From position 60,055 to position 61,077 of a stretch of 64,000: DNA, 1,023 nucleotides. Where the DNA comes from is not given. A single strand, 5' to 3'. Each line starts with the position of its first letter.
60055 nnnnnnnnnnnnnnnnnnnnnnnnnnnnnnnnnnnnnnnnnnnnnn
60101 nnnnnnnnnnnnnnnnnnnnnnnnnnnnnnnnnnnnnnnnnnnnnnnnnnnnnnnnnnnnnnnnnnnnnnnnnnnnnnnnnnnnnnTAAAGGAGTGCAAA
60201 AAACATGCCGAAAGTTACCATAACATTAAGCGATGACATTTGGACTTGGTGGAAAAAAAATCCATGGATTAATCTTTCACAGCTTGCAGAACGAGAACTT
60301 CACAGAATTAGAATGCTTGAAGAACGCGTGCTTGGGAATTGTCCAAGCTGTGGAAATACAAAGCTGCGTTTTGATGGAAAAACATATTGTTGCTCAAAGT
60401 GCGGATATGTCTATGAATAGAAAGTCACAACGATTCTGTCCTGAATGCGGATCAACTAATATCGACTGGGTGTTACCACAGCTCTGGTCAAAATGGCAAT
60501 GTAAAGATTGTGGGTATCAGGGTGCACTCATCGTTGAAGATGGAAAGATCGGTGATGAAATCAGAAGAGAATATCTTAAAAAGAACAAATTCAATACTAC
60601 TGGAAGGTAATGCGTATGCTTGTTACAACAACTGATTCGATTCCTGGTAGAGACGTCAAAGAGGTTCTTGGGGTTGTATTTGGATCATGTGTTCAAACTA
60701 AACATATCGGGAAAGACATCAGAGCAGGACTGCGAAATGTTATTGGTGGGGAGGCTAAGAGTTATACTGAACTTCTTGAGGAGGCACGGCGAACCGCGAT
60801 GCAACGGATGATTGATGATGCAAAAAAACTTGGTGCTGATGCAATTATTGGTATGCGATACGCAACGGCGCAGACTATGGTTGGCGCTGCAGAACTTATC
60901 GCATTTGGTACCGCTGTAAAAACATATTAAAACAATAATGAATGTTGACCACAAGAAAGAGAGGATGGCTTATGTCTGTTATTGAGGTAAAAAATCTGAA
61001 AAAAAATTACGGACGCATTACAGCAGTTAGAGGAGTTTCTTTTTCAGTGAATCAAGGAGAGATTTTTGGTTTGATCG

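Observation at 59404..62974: Compact 8-gene operon: membrane-YbjQ-membrane-ZnR-ZnR-YbjQ-ABC ATPase-ABC2 permease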

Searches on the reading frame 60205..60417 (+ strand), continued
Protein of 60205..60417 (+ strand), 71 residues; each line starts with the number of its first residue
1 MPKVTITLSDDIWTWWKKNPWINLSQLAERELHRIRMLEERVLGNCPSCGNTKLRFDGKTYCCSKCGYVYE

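Call 71: find_encoding_contigs(protein=P0213, flank=7000, max_places=2)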
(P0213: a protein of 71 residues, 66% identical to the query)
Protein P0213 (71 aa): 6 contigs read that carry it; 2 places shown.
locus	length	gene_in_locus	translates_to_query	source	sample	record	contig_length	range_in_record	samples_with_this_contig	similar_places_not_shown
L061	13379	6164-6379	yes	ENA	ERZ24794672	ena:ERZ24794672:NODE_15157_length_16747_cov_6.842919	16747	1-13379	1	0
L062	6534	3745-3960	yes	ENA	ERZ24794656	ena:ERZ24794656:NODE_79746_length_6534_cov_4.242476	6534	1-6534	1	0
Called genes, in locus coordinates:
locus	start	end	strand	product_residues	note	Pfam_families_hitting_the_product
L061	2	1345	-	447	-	PF13229:Beta_helix, PF05048:NosD, PF13229:Beta_helix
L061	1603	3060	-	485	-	PF13088:BNR_2 (faint), PF15892:BNR_4 (weak)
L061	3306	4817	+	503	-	PF01565:FAD_binding_4, PF02913:FAD-oxidase_C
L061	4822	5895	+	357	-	PF13183:Fer4_8, PF02754:CCG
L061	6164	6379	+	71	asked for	-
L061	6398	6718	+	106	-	PF01906:YbjQ_1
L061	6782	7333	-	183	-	PF00293:NUDIX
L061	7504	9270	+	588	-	PF02730:AFOR_N, PF01314:AFOR_C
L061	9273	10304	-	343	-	PF04055:Radical_SAM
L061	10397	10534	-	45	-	-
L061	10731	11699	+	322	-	PF02353:CMAS (weak), PF05175:MTS, PF13489:Methyltransf_23, PF01209:Ubie_methyltran, PF13649:Methyltransf_25, PF13847:Methyltransf_31, PF08241:Methyltransf_11, PF08242:Methyltransf_12, +2 more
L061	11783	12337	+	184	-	PF01769:MgtE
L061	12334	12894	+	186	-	PF01769:MgtE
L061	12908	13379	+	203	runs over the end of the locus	PF01895:PhoU (weak), PF02080:TrkA_C (weak)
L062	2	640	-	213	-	?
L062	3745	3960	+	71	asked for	-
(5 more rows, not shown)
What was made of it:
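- They also form a stand-alone 2-gene unit (L061/62, call 71). The pair occurs as a two-gene stand-alone unit (L061/62, call 71).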

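Call 72: find_encoding_contigs(protein=P0212, flank=7000, max_places=1)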
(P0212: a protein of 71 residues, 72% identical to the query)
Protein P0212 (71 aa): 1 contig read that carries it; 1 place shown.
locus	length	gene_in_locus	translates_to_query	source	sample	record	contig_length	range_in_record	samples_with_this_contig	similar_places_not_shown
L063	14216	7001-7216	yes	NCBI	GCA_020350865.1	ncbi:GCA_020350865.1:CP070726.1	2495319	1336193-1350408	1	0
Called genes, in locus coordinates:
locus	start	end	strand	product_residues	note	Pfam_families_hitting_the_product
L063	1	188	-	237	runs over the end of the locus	PF02633:Creatininase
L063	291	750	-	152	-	-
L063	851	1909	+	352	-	PF00330:Aconitase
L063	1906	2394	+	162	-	PF00694:Aconitase_C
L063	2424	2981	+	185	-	PF01966:HD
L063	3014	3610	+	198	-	PF04223:CitF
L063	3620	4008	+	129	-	PF04223:CitF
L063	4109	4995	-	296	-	-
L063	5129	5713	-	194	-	-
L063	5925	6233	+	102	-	-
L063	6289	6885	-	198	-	PF04013:Methyltrn_RNA_2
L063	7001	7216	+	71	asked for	-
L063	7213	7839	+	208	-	-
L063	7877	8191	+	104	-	PF01906:YbjQ_1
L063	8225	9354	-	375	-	PF00448:SRP54, PF01656:CbiA (weak), PF02978:SRP_SPB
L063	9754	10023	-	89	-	-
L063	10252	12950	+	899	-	PF07494:Reg_prop (faint)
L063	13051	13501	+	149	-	-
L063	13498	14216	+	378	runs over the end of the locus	PF12679:ABC2_membrane_2 (weak), PF12698:ABC2_membrane_3, PF01061:ABC2_membrane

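Call 80: search_protein_representatives(alignment_id=A6)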
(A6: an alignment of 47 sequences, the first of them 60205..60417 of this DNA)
Query: 47 sequences, 71 profile positions. Proteins with E-value up to 0.001 (for the whole library): 40; up to 1e-10: 13; up to 1e-30: 2. The best 40 are listed.
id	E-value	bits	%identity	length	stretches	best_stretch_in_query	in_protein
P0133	2.8e-37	142.3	-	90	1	1-71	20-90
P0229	2.5e-31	123.2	-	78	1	1-69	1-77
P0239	1.1e-25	105.1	-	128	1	1-51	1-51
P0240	2.1e-25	104.2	-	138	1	1-58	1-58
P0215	2.6e-25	103.9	-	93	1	1-56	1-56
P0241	5.5e-25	102.9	-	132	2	1-53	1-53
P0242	1.3e-24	101.7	-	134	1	1-51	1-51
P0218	2.3e-24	100.9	-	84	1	1-53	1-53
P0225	6.9e-18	80.1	-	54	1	1-43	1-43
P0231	1.7e-15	72.5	-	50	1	1-36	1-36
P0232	2.8e-14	68.5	-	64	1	1-41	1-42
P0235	9.7e-13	63.6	-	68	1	1-40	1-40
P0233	1.3e-12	63.3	-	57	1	33-70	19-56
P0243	1.5e-08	50.2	-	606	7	46-69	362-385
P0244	3.4e-08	49.1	-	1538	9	43-68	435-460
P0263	5.6e-04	35.6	-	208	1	34-70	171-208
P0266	6.1e-04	35.4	-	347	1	41-70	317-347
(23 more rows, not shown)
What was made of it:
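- The RHH-ZnR family is tiny and restricted to one lineage (call 80).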

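Call 85: find_encoding_contigs(protein=P0219, flank=4000, max_places=2)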
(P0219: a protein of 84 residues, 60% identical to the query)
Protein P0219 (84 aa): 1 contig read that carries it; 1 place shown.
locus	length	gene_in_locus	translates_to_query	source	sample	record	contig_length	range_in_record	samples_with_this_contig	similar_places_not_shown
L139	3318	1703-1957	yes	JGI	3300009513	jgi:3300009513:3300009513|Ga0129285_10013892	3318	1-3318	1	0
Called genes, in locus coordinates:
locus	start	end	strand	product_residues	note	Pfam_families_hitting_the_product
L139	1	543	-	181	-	?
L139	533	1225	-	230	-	PF01209:Ubie_methyltran, PF13489:Methyltransf_23, PF05175:MTS (weak), PF13847:Methyltransf_31, PF08241:Methyltransf_11, PF08242:Methyltransf_12, PF13649:Methyltransf_25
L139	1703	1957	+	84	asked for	-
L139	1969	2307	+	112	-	PF01906:YbjQ_1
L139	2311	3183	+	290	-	PF01906:YbjQ_1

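Call 92: fold_search(model_id=the predicted structure, library=viral)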
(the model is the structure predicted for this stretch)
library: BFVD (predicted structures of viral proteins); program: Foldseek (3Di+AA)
matches with E <= 10: 244; with E <= 0.001: 0
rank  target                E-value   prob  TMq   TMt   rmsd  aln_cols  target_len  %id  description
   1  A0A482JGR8            2.0e-01  0.96  0.37  0.54   2.2        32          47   25  (no name in the UniProt tables at hand)
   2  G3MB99                2.0e-01  0.54  0.32  0.37   9.7        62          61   24  Gp29 [Bacillus phage G]
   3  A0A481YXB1            2.1e-01  0.57  0.31  0.04   6.2        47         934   28  protein-synthesizing GTPase [Marseillevirus LCMAC201]
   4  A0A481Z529            3.3e-01  0.35  0.33  0.17   9.3        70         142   20  Transcription factor S-II [Pithovirus LCPAC104]
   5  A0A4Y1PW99            3.7e-01  0.85  0.31  0.56   2.0        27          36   37  (no name in the UniProt tables at hand)
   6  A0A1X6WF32            4.3e-01  0.33  0.34  0.09   9.2        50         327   22  (no name in the UniProt tables at hand)
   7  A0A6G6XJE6            4.3e-01  0.28  0.34  0.16  12.7        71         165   28  Uncharacterized protein [Gordonia phage Skog]
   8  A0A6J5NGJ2            4.6e-01  0.38  0.42  0.32   8.4        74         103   23  Uncharacterized protein [uncultured Caudovirales phage]
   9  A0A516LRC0            4.9e-01  0.82  0.33  0.49   1.7        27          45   26  (no name in the UniProt tables at hand)
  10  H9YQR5                4.9e-01  0.44  0.37  0.23   5.5        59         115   25  (no name in the UniProt tables at hand)
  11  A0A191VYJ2            5.3e-01  0.72  0.32  0.03   1.6        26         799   35  Vitamin B12-dependent ribonucleotide reductase [Roseobacter phage RD-1410W1-01]
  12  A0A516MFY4            6.1e-01  0.90  0.35  0.18   0.9        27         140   37  (no name in the UniProt tables at hand)
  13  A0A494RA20            6.1e-01  0.66  0.48  0.55   3.3        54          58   22  (no name in the UniProt tables at hand)
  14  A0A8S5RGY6            6.5e-01  0.77  0.32  0.52   1.6        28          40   28  DNA-directed RNA polymerase [virus sp. ct5rm7]
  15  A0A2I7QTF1            6.5e-01  0.25  0.35  0.30  10.7        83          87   13  (no name in the UniProt tables at hand)
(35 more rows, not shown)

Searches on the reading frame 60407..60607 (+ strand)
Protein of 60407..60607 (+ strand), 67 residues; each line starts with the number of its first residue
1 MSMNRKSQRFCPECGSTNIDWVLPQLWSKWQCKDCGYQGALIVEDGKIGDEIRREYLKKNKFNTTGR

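Call 5: search_protein_families(library=pfam, proteins=[window:60407-60607:+], max_evalue=0.1)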
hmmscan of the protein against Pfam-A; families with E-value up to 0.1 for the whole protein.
window:60407-60607:+ (67 aa): 21 families
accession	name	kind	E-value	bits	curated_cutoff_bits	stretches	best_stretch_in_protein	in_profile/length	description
PF25208.1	DUF7838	-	1.9e-05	24.9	28.5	1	28-42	32-46/55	Domain of unknown function (DUF7838)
PF12760.12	Zn_ribbon_IS1595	-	0.00015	22.1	25.4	1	9-38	19-46/46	Transposase zinc-ribbon domain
PF08792.16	A2L_zn_ribbon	-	0.0014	18.7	22.9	0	6-17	19-30/33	A2L zinc ribbon domain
PF09723.15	Zn_ribbon_8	-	0.0027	18.1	34.4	0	3-18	21-36/41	Zinc ribbon domain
PF07282.18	Cas12f1-like_TNB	-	0.0031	18.1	26.3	1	7-38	27-49/60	Cas12f1-like, TNB domain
PF24463.1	DUF7577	-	0.0032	17.5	28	0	9-18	3-12/27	Domain of unknown function (DUF7577)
PF08271.17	Zn_Ribbon_TF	-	0.0037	17.2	29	0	10-19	2-11/43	TFIIB zinc-binding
PF18073.7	Zn_ribbon_LapB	-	0.0059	16.7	25.7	0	30-39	1-10/28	Rubredoxin metal binding domain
PF13240.11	Zn_Ribbon_1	-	0.0067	16.6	25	1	4-16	9-21/23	zinc-ribbon domain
PF13248.11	Zn_ribbon_3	-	0.0075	16.1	27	1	5-16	13-24/26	zinc-ribbon domain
PF14803.11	Zn_ribbon_Nudix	-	0.0097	16.2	25.6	0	9-17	1-9/34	Nudix N-terminal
PF12773.13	DZR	-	0.012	16.2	27.3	1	4-38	8-33/45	Double zinc ribbon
PF01780.25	Ribosomal_L37ae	-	0.012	16.1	21.9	1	3-40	28-62/85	Ribosomal L37ae protein family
PF01096.23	Zn_ribbon_TFIIS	-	0.034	14.4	21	0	11-25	3-17/39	Transcription factor S-II (TFIIS)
PF09297.16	Zn_ribbon_NUD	-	0.038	14.1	24.8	0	7-16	2-11/32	NADH pyrophosphatase zinc ribbon domain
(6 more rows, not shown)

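Call 6: search_protein_families(library=ncbifam, proteins=[window:60407-60607:+], max_evalue=0.1)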
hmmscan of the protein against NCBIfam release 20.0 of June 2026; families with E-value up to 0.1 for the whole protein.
window:60407-60607:+ (67 aa): 12 families
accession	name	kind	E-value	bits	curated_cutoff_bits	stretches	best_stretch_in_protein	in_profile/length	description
NF001669.0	PRK00432.1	equivalog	0.0023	17.9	54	1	6-37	24-51/58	30S ribosomal protein S27ae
TIGR03655.1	anti_R_Lar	subfamily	0.0047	17.2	39.6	1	11-41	4-40/55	Lar family restriction alleviation protein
TIGR01384.1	TFS_arch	equivalog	0.0051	17.5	64.75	1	9-41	1-28/101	transcription factor S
NF050000.1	IS1_IS1595_Zn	domain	0.0059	17.1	28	0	29-38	21-30/34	IS1/IS1595 family N-terminal zinc-binding domain-containing protein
NF003058.0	PRK03976.1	equivalog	0.0093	15.9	87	1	3-38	31-63/91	50S ribosomal protein L37ae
TIGR02605.1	CxxC_CxxC_SSSS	subfamily_domain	0.013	15.5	31.3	0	3-19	21-37/52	FmdB family zinc ribbon protein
TIGR04165.1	methano_modCys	hypoth_equivalog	0.017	15.4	60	0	10-17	9-16/50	TIGR04165 family Cys-rich peptide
NF011481.0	PRK14890.1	equivalog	0.017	15.1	61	1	8-39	27-60/61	putative Zn-ribbon RNA-binding protein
NF048018.1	IS256_N_4Cys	domain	0.018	15.6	27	0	29-38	21-30/31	transposase-like zinc-binding domain-containing protein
NF033497.1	rubre_like_arch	subfamily_domain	0.021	14.5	32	0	8-16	16-24/34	rubrerythrin-like domain-containing protein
NF047723.1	TransFacS4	equivalog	0.025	15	120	1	9-38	2-26/90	transcription factor S4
NF045720.1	rubredox_RCKP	subfamily_domain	0.04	13.5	45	0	29-38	3-12/34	RCKP-type rubredoxin-like domain-containing protein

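Call 17: find_homologous_proteins(query=window:60407-60607:+, max_evalue=0.01)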
Query window:60407-60607:+ (67 aa): 6 proteins with E <= 0.01 among 6 candidates.
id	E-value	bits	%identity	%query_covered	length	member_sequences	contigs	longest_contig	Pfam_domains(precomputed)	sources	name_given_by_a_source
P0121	3.8e-40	152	100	97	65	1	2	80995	PF25208.2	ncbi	ncbi:MAG: hypothetical protein QXL17_01515 [Candidatus Thermoplasmatota archaeon]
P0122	1.9e-24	102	72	85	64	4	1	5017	-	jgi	jgi:hypothetical protein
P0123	2.4e-23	99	69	93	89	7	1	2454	-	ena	-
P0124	2.5e-23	99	65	78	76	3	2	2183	-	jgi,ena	-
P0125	2.8e-23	99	73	82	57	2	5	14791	-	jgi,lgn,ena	-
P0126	1.1e-22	97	74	81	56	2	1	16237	-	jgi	-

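Call 18: find_encoding_contigs(protein=P0125, flank=8000, max_places=4)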
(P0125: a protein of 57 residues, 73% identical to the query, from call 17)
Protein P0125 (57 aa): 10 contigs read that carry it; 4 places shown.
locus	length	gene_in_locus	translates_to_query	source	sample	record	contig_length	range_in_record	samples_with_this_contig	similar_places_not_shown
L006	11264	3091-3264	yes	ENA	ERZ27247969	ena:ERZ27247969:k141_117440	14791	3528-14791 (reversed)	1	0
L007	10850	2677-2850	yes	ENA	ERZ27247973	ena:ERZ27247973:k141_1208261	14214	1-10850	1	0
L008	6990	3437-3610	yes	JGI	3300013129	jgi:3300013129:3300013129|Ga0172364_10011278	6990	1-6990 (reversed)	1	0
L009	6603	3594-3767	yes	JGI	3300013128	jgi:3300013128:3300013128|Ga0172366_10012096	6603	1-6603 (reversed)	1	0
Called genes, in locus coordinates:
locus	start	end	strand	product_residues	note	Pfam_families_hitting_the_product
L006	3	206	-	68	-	?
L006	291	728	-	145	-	-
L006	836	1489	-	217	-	-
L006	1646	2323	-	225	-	PF08713:DNA_alkylation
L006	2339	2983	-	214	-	PF03602:Cons_hypoth95 (weak), PF05175:MTS, PF06325:PrmA, PF10294:Methyltransf_16 (weak), PF13847:Methyltransf_31 (weak), PF08241:Methyltransf_11 (weak), PF08242:Methyltransf_12 (faint), PF13649:Methyltransf_25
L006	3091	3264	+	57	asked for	-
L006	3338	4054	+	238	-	PF00005:ABC_tran, PF13304:AAA_21 (faint)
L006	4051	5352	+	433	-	PF12679:ABC2_membrane_2, PF12698:ABC2_membrane_3, PF01061:ABC2_membrane, PF12730:ABC2_membrane_4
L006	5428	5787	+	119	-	-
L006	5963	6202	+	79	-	-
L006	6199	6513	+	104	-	PF01906:YbjQ_1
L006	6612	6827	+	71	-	-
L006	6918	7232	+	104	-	PF01906:YbjQ_1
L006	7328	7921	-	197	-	PF13840:ACT_7 (weak)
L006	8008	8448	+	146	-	-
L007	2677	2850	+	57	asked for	-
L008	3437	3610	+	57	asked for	-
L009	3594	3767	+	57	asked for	-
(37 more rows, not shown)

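Call 19: find_encoding_contigs(protein=P0126, flank=8000, max_places=3)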
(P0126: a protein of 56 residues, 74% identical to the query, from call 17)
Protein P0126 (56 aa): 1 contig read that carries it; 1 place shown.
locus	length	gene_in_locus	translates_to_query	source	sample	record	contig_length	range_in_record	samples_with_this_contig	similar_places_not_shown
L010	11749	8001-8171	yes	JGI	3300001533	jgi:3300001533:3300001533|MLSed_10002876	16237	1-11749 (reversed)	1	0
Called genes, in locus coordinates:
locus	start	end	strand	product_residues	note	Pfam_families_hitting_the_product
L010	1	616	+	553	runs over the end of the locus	PF04055:Radical_SAM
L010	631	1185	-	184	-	PF02517:Rce1-like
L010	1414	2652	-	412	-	PF07602:DUF1565 (weak)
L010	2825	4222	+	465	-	PF02310:B12-binding, PF04055:Radical_SAM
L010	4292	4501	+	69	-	-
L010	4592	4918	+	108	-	-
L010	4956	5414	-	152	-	-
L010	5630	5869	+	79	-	-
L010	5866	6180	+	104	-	PF01906:YbjQ_1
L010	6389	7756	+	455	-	PF13026:DUF3887, PF01738:DLH (weak), PF12146:Hydrolase_4, PF20434:BD-FAE, PF00326:Peptidase_S9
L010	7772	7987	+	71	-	-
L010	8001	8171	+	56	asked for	-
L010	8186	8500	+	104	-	PF01906:YbjQ_1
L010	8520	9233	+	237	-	PF00005:ABC_tran, PF13304:AAA_21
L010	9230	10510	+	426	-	PF12679:ABC2_membrane_2, PF12698:ABC2_membrane_3, PF01061:ABC2_membrane, PF12730:ABC2_membrane_4 (weak)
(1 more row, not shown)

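Call 20: find_encoding_contigs(protein=P0122, flank=8000, max_places=3)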
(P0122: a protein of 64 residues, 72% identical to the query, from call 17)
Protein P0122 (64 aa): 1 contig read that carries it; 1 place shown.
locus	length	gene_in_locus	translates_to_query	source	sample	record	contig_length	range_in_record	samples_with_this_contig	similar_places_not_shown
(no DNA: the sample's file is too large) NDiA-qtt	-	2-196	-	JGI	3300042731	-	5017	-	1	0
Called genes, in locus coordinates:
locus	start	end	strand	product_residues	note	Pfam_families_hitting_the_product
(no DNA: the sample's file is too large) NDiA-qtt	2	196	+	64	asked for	?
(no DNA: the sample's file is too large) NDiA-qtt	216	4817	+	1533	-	PF00932:LTD (weak), PF05345:He_PIG (weak), PF17892:Cadherin_5 (faint), PF24908:Ig_SIBA-E_2nd (faint), PF05345:He_PIG, PF17963:Big_9 (weak), PF05345:He_PIG, PF17963:Big_9 (weak)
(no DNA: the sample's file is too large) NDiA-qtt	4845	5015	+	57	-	?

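Call 43: search_protein_families(library=padloc, proteins=[window:60407-60607:+], max_evalue=0.01)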
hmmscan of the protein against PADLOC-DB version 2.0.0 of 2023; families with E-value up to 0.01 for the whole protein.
window:60407-60607:+ (67 aa): 1 family
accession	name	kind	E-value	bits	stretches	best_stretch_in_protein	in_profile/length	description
PDLC01691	Cas12f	-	0.0037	15.2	1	5-39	285-315/332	CAS-V-F; effector__SPE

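Call 93: predict_structure(alignment_id=A3)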
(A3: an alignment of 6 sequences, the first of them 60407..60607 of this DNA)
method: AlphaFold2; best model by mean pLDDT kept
length: 67 residues; sequences in the alignment: 6
mean_pLDDT: 61.0   pTM: 0.40
mean pLDDT of the five models: 61.0, 59.2, 58.3, 58.2, 57.2
residues with pLDDT >= 90: 0; 70-90: 18; 50-70: 37; < 50: 12
segments of 3 or more residues with pLDDT < 50: 1-6, 44-46, 65-67
pLDDT, mean of each block of 10 residues (from residue 1): 47 73 61 75 54 65 49
secondary structure, 60 per line:
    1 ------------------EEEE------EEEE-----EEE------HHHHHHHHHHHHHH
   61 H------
elements in order: E19-22 E29-32 E38-40 H47-61
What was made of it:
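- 60407..60610 (+): ZnR2: 65-67 aa, a C4 zinc ribbon plus a C-terminal helix. It is an accessory that travels with the ABC pair. AF2 model is poor, pLDDT 61 (call 93).
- Tried and rejected: The AF2 model of ZnR2 was too poor to use (pLDDT 61, call 93).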

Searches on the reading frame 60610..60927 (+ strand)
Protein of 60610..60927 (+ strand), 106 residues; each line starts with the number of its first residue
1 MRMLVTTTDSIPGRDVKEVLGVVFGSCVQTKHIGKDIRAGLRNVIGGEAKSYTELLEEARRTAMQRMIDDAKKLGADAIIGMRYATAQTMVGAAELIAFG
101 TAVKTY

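Call 5: search_protein_families(library=pfam, proteins=[window:60610-60927:+], max_evalue=0.1)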
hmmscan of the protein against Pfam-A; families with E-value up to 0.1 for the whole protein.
window:60610-60927:+ (106 aa): 2 families
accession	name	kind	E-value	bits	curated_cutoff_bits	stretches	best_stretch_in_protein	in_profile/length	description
PF01906.23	YbjQ_1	-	6.3e-38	130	23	1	3-104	1-102/103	Putative heavy-metal-binding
PF03309.20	Pan_kinase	-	0.0053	17.1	24.7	1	55-104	84-134/205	Type III pantothenate kinase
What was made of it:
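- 60616..60930 (+): YbjQ#2 (YbjQ2 type), 104 aa from the ATG at 60616. Always downstream of RHH-ZnR. Pfam YbjQ_1 E=6e-38 (call 5).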

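Call 6: search_protein_families(library=ncbifam, proteins=[window:60610-60927:+], max_evalue=0.1)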
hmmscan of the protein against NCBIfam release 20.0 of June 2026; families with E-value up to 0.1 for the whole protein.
window:60610-60927:+ (106 aa): 7 families
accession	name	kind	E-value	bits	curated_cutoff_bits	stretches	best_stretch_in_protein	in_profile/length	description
NF002989.0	PRK03732.1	equivalog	5.3e-31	107.1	181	1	3-103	8-108/114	hypothetical protein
NF002224.0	PRK01119.1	equivalog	5.7e-19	68.2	169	1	3-104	1-104/110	putative heavy metal-binding protein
NF002776.0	PRK02877.1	equivalog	1.7e-16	60.3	160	1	3-105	1-105/107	hypothetical protein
NF009496.0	PRK12856.1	subfamily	2e-16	60.1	177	1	3-103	1-101/103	hypothetical protein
NF009495.0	PRK12855.1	subfamily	2.5e-13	50.2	180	1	3-103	1-101/103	hypothetical protein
NF009845.0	PRK13318.1-3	equivalog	0.0013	18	358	1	7-103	42-132/258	type III pantothenate kinase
TIGR03884.1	sel_bind_Methan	equivalog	0.0029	17.9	44.65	0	65-105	32-67/74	selenium-binding protein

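Call 41: search_solved_structures(query=window:60610-60927:+, max_evalue=0.001)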
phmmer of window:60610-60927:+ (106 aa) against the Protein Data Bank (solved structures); distinct sequences matched with E-value up to 0.001: 3.
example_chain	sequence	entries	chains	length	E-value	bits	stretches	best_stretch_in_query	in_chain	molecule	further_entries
1vr4_A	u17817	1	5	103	7.2e-15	58.5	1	3-104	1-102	hypothetical protein APC22750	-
2gtc_A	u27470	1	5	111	7.8e-15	58.4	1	3-104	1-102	UPF0145 protein BC_1816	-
1y2i_A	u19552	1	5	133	9.8e-13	51.7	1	3-105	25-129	Hypothetical Protein S0862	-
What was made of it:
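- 60616..60930 (+): PDB relatives 1VR4, 2GTC and 1Y2I each have five chains (call 41).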

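Call 43: search_protein_families(library=padloc, proteins=[window:60610-60927:+], max_evalue=0.01)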
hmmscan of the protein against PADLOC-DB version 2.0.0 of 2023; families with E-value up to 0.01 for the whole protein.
window:60610-60927:+ (106 aa): 0 families
